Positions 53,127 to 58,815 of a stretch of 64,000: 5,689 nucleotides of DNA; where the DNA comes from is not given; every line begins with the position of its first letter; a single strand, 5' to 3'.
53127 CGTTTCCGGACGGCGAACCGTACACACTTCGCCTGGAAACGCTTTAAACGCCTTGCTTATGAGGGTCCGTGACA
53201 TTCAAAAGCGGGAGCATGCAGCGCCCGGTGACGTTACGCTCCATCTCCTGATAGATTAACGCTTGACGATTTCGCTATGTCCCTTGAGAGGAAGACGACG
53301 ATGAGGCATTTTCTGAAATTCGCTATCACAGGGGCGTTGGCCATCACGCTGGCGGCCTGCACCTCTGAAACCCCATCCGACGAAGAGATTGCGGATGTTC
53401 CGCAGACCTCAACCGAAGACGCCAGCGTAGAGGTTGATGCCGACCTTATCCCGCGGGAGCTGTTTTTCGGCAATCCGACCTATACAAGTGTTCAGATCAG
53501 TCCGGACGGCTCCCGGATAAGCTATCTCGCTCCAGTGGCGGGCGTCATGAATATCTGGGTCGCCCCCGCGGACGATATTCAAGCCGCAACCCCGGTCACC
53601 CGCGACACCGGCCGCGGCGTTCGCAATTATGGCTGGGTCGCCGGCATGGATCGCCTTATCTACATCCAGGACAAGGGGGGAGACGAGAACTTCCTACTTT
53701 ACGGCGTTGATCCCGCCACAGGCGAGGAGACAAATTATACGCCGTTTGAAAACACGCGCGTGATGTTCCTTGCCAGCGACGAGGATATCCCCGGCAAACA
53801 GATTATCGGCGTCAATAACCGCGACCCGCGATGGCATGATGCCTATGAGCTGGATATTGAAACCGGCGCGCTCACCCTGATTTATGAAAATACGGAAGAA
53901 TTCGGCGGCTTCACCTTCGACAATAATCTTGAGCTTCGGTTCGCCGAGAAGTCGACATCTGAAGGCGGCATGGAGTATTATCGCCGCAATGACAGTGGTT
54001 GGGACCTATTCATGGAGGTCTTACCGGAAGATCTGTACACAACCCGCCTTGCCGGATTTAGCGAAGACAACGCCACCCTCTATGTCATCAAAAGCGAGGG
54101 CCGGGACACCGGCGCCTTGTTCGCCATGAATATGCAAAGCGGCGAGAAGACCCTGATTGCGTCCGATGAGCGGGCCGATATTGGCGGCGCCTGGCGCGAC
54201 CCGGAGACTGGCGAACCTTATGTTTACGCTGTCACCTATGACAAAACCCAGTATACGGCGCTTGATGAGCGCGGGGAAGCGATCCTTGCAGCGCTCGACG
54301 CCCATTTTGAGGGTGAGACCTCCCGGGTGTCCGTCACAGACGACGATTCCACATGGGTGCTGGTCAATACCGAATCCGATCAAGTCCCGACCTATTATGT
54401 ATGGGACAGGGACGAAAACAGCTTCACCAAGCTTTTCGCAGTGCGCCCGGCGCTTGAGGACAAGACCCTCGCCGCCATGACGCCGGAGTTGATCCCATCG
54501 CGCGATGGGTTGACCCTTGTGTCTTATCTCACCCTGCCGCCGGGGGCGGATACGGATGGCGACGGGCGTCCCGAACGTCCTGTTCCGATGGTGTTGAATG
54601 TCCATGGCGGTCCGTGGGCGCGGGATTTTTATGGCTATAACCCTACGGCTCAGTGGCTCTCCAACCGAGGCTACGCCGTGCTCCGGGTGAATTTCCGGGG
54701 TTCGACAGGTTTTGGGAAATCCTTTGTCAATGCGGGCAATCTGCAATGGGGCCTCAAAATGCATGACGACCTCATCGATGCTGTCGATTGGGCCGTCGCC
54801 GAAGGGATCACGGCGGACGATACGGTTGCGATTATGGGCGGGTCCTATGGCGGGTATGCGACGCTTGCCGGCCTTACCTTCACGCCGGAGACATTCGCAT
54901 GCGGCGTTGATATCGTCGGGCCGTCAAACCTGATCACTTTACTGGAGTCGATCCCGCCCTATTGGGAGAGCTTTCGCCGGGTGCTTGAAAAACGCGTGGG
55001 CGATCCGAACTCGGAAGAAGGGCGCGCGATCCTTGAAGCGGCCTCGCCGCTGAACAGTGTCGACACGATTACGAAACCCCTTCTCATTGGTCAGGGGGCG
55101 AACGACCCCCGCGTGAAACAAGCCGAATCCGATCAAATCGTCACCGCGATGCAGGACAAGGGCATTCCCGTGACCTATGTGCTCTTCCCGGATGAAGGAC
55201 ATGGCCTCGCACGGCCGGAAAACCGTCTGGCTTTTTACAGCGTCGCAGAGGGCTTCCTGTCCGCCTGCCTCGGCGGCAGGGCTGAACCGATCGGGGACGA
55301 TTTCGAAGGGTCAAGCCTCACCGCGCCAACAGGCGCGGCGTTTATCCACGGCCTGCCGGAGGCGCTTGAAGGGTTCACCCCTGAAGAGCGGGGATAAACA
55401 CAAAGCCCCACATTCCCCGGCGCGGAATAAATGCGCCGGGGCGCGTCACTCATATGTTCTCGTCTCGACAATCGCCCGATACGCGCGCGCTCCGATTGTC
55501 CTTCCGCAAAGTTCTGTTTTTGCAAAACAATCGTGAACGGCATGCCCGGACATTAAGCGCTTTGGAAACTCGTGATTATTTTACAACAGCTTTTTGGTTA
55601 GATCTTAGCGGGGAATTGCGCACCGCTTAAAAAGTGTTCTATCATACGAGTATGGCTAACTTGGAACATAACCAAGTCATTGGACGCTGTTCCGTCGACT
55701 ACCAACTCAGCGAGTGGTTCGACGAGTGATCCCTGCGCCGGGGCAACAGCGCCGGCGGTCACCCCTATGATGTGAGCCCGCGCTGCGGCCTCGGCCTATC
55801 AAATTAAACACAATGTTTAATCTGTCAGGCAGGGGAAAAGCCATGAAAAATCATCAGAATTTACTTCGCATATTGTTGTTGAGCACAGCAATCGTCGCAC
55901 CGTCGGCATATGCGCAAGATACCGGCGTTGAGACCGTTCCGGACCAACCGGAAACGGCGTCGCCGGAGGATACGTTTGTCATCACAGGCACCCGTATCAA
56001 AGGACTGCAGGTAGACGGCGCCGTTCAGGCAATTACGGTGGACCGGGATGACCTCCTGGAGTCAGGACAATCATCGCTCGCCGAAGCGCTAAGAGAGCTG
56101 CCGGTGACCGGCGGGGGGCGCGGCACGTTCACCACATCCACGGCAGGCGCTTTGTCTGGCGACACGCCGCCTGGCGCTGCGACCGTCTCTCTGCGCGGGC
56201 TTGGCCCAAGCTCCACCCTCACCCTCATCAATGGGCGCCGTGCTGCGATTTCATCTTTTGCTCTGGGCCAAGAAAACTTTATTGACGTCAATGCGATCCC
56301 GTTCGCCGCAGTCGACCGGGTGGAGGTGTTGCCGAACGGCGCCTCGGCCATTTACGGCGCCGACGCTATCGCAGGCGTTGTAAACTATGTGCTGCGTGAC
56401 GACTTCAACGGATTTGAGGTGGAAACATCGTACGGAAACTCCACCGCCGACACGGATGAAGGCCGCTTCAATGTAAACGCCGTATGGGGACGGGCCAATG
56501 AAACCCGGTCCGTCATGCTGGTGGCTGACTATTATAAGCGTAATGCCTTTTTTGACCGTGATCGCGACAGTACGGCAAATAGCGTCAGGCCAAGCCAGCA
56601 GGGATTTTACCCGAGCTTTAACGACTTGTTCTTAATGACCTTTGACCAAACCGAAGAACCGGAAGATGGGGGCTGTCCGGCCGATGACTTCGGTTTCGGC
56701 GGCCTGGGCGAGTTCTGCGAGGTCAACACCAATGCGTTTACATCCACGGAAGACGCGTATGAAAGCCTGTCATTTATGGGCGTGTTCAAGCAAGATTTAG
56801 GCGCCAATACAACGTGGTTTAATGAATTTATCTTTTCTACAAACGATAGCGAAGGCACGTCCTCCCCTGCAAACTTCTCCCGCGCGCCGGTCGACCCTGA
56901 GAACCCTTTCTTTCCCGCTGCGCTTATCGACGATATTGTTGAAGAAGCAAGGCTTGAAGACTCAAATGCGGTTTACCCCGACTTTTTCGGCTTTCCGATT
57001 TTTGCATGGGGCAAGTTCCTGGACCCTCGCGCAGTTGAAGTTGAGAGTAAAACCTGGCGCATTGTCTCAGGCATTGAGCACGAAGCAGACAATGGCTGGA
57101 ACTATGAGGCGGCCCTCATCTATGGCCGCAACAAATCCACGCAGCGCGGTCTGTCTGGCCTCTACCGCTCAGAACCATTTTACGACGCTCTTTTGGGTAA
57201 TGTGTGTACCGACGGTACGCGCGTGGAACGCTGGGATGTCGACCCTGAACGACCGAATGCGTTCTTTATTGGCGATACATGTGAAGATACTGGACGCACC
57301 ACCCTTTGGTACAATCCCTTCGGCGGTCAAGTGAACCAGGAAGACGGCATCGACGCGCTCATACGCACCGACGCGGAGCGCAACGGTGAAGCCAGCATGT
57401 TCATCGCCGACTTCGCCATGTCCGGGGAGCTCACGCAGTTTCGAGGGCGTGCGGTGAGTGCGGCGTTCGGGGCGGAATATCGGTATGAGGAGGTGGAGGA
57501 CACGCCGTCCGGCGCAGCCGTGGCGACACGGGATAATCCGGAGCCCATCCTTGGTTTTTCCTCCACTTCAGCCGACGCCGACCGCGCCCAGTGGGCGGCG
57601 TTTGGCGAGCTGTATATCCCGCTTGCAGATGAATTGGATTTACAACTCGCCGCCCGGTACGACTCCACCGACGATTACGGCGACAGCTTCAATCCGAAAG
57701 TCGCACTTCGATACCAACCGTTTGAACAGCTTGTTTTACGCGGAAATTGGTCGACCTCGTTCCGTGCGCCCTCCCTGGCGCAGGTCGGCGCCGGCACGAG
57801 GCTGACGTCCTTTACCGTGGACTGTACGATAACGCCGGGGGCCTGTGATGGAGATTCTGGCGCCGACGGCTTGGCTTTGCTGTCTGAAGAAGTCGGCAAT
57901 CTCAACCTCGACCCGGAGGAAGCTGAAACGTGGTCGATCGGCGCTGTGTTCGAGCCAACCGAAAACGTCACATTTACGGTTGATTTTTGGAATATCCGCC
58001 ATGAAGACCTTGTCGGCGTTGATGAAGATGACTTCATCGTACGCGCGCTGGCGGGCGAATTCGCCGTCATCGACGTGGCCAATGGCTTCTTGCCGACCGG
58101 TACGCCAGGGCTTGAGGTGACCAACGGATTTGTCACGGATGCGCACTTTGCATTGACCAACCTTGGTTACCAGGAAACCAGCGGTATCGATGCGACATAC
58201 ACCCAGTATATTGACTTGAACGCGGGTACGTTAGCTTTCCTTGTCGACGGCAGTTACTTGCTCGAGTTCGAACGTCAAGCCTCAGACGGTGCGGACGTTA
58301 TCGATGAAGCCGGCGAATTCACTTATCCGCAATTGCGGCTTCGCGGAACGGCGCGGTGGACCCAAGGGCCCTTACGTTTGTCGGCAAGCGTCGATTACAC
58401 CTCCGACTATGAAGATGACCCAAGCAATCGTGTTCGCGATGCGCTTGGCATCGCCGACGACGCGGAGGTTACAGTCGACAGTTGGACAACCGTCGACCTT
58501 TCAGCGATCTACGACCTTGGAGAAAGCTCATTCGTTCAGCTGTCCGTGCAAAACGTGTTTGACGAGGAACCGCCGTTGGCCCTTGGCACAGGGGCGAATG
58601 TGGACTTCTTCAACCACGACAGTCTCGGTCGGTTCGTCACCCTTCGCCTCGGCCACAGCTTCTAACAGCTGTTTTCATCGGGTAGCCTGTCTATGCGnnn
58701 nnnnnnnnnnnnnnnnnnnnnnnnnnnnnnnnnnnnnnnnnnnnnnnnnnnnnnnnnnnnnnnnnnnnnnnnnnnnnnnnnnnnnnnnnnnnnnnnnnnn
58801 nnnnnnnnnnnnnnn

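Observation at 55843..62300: Cyanophycin-utilisation locus coupled to a TonB-dependent receptor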

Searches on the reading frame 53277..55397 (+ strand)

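Call 3: search_protein_families(library=pfam, proteins=[window:53277-55397:+])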
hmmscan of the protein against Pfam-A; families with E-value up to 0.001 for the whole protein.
window:53277-55397:+ (706 aa): 6 families
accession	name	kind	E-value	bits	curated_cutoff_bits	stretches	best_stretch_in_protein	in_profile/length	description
PF00326.27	Peptidase_S9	-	9.1e-43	146.6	22.6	1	456-667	5-212/213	Prolyl oligopeptidase family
PF20434.5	BD-FAE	-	8.4e-12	45.5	26.8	1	433-623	10-213/215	BD-FAE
PF02129.25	Peptidase_S15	-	1.6e-10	41.5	23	1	431-552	14-132/262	X-Pro dipeptidyl-peptidase (S15 family)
PF12146.15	Hydrolase_4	-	1.6e-08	34.6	27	1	438-573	6-133/239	Serine aminopeptidase, S33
PF01738.24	DLH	-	1.4e-06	28.5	21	1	587-650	131-194/217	Dienelactone hydrolase family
PF12697.13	Abhydrolase_6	-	8.7e-06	27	26.3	1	442-644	4-206/217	Alpha/beta hydrolase family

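Call 4: search_protein_families(library=ncbifam, proteins=[window:53277-55397:+])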
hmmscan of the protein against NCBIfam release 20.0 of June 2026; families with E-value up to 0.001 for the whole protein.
window:53277-55397:+ (706 aa): 7 families
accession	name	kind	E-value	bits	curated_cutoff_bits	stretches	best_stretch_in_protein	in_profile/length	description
NF053518.1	DipepPtdsDpp5Prph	equivalog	3.6e-26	91.9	900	1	277-653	275-642/655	dipeptidyl-peptidase Dpp5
NF033523.0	lasso_peptidase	equivalog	5.8e-16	58.4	400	2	459-654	430-626/638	Atxe2 family lasso peptide isopeptidase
TIGR00976.1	CocE_NonD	subfamily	1.1e-06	28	66.3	1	407-533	2-115/550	CocE/NonD family hydrolase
NF007511.0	PRK10115.1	equivalog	4.6e-06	25.3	1313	1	461-626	470-633/686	oligopeptidase B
NF007857.0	PRK10566.1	equivalog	0.00033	20.5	201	1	430-630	21-217/249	esterase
NF047920.1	lactonase_UilS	equivalog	0.00055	19.7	400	1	458-531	45-114/285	UilS family quorum-quenching N-acyl-homoserine lactonase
NF052354.1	EstLipQMycob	equivalog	0.00064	18.4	700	0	430-640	159-372/418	esterase LipQ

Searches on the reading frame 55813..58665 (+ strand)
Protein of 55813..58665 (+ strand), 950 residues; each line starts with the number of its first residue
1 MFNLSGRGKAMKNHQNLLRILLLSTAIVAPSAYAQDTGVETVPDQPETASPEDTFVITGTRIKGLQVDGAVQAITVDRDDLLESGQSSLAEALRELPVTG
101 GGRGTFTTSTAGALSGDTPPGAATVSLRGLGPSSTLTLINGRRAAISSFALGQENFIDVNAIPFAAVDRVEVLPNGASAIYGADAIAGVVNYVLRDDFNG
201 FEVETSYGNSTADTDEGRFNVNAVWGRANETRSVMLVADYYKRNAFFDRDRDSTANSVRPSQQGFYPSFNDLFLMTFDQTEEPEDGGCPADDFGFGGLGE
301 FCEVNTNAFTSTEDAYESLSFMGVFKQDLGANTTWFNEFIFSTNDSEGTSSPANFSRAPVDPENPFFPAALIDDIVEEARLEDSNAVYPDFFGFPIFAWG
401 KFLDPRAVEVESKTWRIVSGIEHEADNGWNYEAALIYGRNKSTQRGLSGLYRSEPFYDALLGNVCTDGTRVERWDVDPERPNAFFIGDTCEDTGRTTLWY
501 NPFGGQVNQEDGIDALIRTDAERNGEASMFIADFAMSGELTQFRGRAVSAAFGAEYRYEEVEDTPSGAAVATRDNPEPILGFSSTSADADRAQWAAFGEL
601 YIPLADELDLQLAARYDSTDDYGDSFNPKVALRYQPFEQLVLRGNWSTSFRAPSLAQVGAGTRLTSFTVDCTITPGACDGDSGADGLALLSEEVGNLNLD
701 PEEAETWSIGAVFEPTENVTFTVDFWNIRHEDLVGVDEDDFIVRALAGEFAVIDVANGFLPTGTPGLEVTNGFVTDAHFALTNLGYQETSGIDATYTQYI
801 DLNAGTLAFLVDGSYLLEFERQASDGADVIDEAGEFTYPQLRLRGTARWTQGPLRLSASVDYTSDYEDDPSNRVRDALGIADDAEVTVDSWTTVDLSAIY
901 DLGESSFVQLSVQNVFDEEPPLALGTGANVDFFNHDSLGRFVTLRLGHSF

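Call 3: search_protein_families(library=pfam, proteins=[window:55813-58665:+])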
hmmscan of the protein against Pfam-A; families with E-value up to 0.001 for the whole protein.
window:55813-58665:+ (950 aa): 2 families
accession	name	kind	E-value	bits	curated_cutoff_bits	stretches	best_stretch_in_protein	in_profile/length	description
PF00593.30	TonB_dep_Rec_b-barrel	-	1.2e-40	141.2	27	1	429-915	77-436/436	TonB dependent receptor-like, beta-barrel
PF07715.20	Plug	-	2.7e-17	63.7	23.9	1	72-189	7-107/107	TonB-dependent Receptor Plug Domain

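Call 4: search_protein_families(library=ncbifam, proteins=[window:55813-58665:+])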
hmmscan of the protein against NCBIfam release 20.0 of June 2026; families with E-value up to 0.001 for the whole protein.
window:55813-58665:+ (950 aa): 18 families
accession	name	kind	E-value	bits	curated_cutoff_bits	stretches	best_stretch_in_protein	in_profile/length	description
TIGR01785.1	TonB-hemin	subfamily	3e-29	102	316.85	2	542-922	316-656/677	TonB-dependent heme/hemoglobin receptor family protein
NF010010.0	PRK13483.1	equivalog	1.6e-27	95.8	927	2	514-660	306-438/660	ligand-gated channel protein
TIGR01783.1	TonB-siderophor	subfamily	4.6e-25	88.3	223.5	2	74-263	7-174/649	TonB-dependent siderophore receptor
NF007478.2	PRK10064.1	equivalog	1.2e-22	79.9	745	2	52-195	30-158/663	catecholate siderophore receptor CirA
TIGR01779.1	TonB-B12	equivalog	1.5e-22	79.9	599.7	1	47-266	23-220/614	TonB-dependent vitamin B12 receptor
NF010048.1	PRK13524.1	subfamily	7e-21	74.4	493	2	32-219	20-201/744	FepA family TonB-dependent siderophore receptor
NF010051.0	PRK13528.1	subfamily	1.2e-20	73.4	583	2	49-221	31-202/727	FepA family TonB-dependent siderophore receptor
NF010038.0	PRK13513.1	equivalog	2.5e-20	72.6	942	2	512-733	295-485/659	ligand-gated channel protein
TIGR01786.1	TonB-hemlactrns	subfamily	2.1e-19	69.3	323.75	1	548-734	349-523/719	TonB-dependent hemoglobin/transferrin/lactoferrin family receptor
NF050067.1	TonBEntbctnRecCfrA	equivalog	4.6e-18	64.9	1200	2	590-662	388-460/698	TonB-dependent ferric enterobactin receptor CfrA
NF010012.0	PRK13486.1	equivalog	5.2e-17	61.4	924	2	50-200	23-163/696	TonB-dependent receptor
NF007926.1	PRK10641.1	equivalog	2.7e-15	56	836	1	21-266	7-220/617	TonB-dependent vitamin B12 receptor BtuB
TIGR01782.1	TonB-Xanth-Caul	subfamily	9.7e-15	53.9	310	2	122-245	62-192/868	TonB-dependent receptor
NF010011.0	PRK13484.1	equivalog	8.7e-14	50.7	1197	2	124-194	87-158/682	IreA family TonB-dependent siderophore receptor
NF053590.1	TonB_dep_TOL0244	equivalog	2.9e-08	32.8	645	1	137-265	85-206/604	TOL_0244 family TonB-dependent receptor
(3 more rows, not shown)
